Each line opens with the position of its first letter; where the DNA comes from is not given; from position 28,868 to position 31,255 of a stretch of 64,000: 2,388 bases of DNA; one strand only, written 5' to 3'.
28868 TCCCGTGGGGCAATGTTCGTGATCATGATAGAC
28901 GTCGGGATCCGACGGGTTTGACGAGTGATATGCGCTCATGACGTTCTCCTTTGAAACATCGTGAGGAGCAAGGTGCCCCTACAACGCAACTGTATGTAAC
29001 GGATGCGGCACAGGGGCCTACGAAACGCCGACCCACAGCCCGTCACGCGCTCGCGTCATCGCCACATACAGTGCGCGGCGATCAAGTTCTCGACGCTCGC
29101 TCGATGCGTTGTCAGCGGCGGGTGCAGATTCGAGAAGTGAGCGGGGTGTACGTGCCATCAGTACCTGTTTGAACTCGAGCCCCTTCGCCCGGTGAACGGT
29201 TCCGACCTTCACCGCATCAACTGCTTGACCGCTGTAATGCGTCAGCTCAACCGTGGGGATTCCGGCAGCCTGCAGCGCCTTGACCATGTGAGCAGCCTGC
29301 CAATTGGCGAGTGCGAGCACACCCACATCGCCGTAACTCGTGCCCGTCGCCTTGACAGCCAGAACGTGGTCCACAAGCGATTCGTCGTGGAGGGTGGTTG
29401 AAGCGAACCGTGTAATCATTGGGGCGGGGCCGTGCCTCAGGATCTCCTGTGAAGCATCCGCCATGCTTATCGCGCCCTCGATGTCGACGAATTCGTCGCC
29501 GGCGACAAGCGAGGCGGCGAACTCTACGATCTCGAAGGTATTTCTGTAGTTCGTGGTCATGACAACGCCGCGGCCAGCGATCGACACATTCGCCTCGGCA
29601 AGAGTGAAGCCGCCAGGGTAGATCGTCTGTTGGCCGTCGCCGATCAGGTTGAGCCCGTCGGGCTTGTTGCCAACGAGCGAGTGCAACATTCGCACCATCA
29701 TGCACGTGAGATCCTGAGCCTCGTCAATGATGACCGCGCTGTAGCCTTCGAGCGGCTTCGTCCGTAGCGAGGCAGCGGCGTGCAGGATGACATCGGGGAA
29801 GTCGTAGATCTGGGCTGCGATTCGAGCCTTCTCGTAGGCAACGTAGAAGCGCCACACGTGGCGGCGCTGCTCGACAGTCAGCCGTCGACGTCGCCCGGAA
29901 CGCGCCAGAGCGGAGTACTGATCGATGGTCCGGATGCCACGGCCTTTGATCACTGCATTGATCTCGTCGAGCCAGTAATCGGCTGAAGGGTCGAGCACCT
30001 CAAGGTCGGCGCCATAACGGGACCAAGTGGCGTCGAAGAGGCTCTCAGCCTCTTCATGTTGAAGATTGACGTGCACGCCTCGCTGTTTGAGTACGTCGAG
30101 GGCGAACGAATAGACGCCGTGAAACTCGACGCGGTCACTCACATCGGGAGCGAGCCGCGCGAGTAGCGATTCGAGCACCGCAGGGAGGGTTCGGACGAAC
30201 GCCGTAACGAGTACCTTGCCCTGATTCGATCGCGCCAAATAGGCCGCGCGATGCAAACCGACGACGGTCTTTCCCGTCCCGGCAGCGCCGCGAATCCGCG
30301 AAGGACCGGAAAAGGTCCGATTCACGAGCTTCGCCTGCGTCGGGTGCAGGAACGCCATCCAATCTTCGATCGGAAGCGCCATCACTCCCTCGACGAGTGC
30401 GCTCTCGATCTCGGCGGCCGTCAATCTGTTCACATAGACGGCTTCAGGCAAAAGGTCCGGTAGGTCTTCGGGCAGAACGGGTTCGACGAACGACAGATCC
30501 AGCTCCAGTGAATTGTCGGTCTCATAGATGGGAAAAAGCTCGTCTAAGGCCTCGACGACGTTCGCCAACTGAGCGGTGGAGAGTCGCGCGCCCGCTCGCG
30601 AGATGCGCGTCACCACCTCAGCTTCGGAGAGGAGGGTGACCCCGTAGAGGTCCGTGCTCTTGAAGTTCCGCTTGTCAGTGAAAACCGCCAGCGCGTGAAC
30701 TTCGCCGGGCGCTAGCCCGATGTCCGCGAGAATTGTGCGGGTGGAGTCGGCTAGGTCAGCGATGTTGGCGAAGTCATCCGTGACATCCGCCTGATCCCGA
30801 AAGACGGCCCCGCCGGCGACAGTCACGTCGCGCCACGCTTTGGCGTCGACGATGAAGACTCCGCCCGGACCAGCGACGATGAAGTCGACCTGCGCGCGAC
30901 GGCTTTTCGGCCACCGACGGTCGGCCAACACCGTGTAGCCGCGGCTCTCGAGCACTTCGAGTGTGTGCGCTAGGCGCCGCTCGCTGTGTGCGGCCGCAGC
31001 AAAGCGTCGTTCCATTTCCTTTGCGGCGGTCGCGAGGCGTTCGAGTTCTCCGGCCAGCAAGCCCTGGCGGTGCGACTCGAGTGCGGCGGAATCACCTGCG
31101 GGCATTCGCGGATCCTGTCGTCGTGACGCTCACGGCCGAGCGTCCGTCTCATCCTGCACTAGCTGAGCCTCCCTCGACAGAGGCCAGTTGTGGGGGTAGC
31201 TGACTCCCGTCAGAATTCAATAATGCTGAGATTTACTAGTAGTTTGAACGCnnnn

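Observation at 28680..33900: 5.2-kb low-GC island wedged between native genes: candidate defence island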

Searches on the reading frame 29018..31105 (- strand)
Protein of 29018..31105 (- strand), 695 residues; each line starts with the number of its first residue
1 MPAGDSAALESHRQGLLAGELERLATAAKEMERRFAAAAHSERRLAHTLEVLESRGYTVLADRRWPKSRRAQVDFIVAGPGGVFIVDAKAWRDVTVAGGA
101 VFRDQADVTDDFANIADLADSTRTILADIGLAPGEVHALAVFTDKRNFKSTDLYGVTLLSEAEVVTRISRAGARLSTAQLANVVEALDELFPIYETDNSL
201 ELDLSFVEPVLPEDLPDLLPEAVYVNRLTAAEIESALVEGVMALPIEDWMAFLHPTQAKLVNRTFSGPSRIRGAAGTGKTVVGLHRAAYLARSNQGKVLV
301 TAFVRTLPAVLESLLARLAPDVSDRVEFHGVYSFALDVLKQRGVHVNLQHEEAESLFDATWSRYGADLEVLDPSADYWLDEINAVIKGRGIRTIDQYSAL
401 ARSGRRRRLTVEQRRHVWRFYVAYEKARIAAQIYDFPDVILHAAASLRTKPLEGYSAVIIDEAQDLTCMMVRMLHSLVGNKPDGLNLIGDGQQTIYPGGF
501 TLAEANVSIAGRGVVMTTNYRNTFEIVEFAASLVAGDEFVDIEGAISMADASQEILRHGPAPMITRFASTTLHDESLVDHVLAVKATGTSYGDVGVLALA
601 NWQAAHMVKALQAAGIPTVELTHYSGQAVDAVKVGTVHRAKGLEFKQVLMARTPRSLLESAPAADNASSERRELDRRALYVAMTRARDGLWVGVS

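Call 4: search_protein_families(library=pfam, proteins=[window:29018-31105:-], max_evalue=0.01)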
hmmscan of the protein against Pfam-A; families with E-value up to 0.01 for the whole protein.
window:29018-31105:- (695 aa): 11 families
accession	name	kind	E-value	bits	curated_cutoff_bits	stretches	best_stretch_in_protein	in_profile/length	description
PF13361.12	UvrD_C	-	2.7e-16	60.4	25.6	1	629-692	284-345/350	UvrD-like helicase C-terminal domain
PF00580.27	UvrD-helicase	-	1.1e-15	58.5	23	1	255-496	3-253/271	UvrD/REP helicase N-terminal domain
PF08378.17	NERD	-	5.8e-11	43.3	22.1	1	40-143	4-111/111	Nuclease-related domain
PF13538.12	UvrD_C_2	-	5e-10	39.5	27.4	1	666-692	25-51/52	UvrD-like helicase C-terminal domain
PF13245.12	AAA_19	-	2e-09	38.2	25.1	1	267-498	12-133/134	AAA domain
PF13604.12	AAA_30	-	3.5e-05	24.1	27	0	253-308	2-59/191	AAA domain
PF09848.15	SLFN-g3_helicase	-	9.7e-05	22.2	24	0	271-299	6-36/354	Schlafen group 3, DNA/RNA helicase domain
PF13087.12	AAA_12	-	0.00019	21.5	27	1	578-692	96-190/195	AAA domain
PF01443.25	Viral_helicase1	-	0.00037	20.8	21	0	632-690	177-224/228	Viral superfamily 1 RNA helicase core domain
PF02562.22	PhoH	-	0.0029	17.5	27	0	442-481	108-146/205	PhoH-like protein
PF04343.18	DUF488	-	0.0066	17.5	22.2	0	47-73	4-31/121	Domain of unknown function DUF488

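Call 5: search_protein_families(library=padloc, proteins=[window:29018-31105:-], max_evalue=0.01)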
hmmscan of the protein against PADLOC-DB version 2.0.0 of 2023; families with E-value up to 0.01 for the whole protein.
window:29018-31105:- (695 aa): 44 families (the best 25 are shown)
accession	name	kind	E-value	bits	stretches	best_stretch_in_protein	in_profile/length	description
PDLC01087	C3a187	-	3.4e-34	116.6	2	448-690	313-539/559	NERD+UvrD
PDLC00132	GajB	-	6.7e-27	92.4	2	253-551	4-319/625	UrvD helicase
PDLC00114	GajB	-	1.7e-25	87.7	2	253-618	8-378/635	UrvD helicase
PDLC00117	GajB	-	2.4e-22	77.2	2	407-621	165-380/604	UrvD helicase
PDLC03802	RTasHel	-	3e-15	54.1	2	256-542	9-281/675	DRT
PDLC00104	GajB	-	6e-14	49.7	2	626-688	498-557/574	UrvD helicase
PDLC00106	GajB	-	5.6e-13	46.2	2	454-535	205-289/577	UrvD helicase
PDLC00148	GajB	-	7.9e-13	46.1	1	454-687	149-346/369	UrvD helicase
PDLC03002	Helicase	-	3.8e-12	43.3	1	242-317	180-256/707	-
PDLC00140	GajB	-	5.1e-12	43.7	1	274-500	9-187/365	UrvD helicase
PDLC00129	GajB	-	7.2e-12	42.7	2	455-558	227-330/594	UrvD helicase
PDLC00127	GajB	-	4.4e-11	40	2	384-611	127-357/594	UrvD helicase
PDLC00107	GajB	-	6.8e-11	39.5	2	453-496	214-256/587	UrvD helicase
PDLC00130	GajB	-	6.8e-11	39.1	2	429-618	174-363/589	UrvD helicase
PDLC00112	GajB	-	4.3e-10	36.8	1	625-688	488-551/581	UrvD helicase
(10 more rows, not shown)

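Call 50: search_protein_families(library=ncbifam, proteins=[window:29018-31105:-], max_evalue=0.1)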
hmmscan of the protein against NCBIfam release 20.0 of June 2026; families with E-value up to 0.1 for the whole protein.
window:29018-31105:- (695 aa): 20 families
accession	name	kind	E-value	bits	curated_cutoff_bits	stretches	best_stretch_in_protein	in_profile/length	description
TIGR01074.1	rep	equivalog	1.1e-15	57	951.45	2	254-617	3-367/668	DNA helicase Rep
TIGR01075.1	uvrD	equivalog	2.2e-15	56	1144.45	2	628-692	545-607/715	DNA helicase II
NF008743.0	PRK11773.1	equivalog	3.4e-15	55.4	965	2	627-691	549-611/720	DNA helicase II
TIGR01073.1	pcrA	equivalog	2.3e-14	52.7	911.2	2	251-614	3-367/725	DNA helicase PcrA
NF041464.1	HelD_BACSU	equivalog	3.1e-14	51.8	419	1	457-688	549-757/779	RNA polymerase recycling motor HelD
NF008172.0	PRK10919.1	equivalog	1.3e-10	40.1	1168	2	253-540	3-297/673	DNA helicase Rep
NF008276.0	PRK11054.1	equivalog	3.8e-10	38.9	543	2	413-501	388-476/684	DNA helicase IV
NF041258.1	motor_HelR_2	exception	4.1e-10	38.5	1100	2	246-295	164-213/713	RNA polymerase recycling motor ATPase HelR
TIGR00609.1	recB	equivalog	9.5e-10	37.2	696.05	2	453-533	370-454/1175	exodeoxyribonuclease V subunit beta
NF041465.1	HelD_MYCSM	equivalog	5.7e-09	34.6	1051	2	246-297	169-220/719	RNA polymerase recycling motor HelD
NF041254.1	motor_HelR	exception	1.8e-08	33.1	750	1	250-294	185-229/706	RNA polymerase recycling motor ATPase HelR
TIGR02785.1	addA_Gpos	equivalog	5.9e-06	24.4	707.65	0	625-651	777-803/1234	helicase-exonuclease AddAB subunit AddA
NF010485.0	PRK13909.1-2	equivalog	1.9e-05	23.1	650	0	627-650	606-629/909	RecB-like helicase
NF008128.0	PRK10876.1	equivalog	7.8e-05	20.5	1697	1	454-531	377-458/1181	exodeoxyribonuclease V subunit beta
NF010487.0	PRK13909.1-4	equivalog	0.00018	19.9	759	0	628-651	607-630/924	RecB-like helicase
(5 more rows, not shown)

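Call 94: search_dna_similar(query=window:29018-31105:-, collection=plasmids, mode=protein, max_evalue=1e-30, max_rows=15)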
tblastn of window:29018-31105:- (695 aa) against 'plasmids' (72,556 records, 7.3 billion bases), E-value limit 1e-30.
Records with a match: 47; places in all: 47; records where one place covers at least 80% of the query: 2.
Best place of each record, by identity: <60% 47.
By first word of the organism name: Escherichia 15; Pseudomonas 4; Thermus 3; Streptomyces 3; Embleya 2; Gemmobacter 2; Klebsiella 2; Haematobacter 2; Tsukamurella 1; Microvirga 1; and 12 more.
By predicted mobility (MOB-suite, as given by PLSDB): non-mobilizable 22; conjugative 14; mobilizable 11.
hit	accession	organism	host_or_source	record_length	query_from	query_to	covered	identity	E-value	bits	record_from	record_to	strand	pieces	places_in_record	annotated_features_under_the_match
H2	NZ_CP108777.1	Embleya sp. NBC_00896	-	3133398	46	693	93%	37.5%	3e-88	310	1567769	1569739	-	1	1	none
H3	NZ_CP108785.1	Embleya sp. NBC_00888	-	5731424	28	693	96%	35.8%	1e-96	334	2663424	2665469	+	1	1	none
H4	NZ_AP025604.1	Thermus thermophilus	-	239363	242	693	65%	33.6%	4e-43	175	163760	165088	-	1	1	3'-5' exonuclease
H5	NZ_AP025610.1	Thermus thermophilus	-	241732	242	693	65%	33.6%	6e-43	175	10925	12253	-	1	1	3'-5' exonuclease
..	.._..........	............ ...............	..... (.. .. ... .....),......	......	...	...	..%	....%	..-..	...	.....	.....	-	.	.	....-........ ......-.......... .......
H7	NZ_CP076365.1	Gemmobacter fulvus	cell culture,Anabaena culture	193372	229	695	67%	31.7%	2e-39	164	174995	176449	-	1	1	UvrD-helicase domain-containing protein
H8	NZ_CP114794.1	Escherichia coli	single cell,soil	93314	227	695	67%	31.4%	2e-50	197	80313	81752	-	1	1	ATP-dependent helicase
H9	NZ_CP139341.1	Escherichia coli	pork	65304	227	695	67%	31.2%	2e-49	194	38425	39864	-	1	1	ATP-dependent helicase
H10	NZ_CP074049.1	Escherichia coli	Pig,pure culture,Rectal Swab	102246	227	695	67%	31.2%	2e-49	194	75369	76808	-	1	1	ATP-dependent helicase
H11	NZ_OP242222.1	Escherichia coli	Homo sapiens,stool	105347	227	695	67%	31.2%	2e-49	194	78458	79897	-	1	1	ATP-dependent helicase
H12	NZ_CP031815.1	Klebsiella pneumoniae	Homo sapiens,rectal swab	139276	227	695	67%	31.0%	5e-49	194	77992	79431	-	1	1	ATP-dependent helicase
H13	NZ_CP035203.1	Klebsiella pneumoniae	Homo sapiens,stool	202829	227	695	67%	31.0%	5e-49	194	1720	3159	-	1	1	ATP-dependent helicase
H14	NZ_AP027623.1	Escherichia coli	Homo sapiens,whole organism,feces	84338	227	695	67%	31.0%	5e-49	193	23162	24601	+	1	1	ATP-dependent helicase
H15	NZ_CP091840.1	Escherichia coli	Equus ferus caballus ...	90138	227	695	67%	31.0%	5e-49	193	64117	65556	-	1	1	ATP-dependent helicase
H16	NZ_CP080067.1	Escherichia coli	Homo sapiens,tissue sample,Human feces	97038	227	695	67%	31.0%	5e-49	193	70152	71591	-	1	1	ATP-dependent helicase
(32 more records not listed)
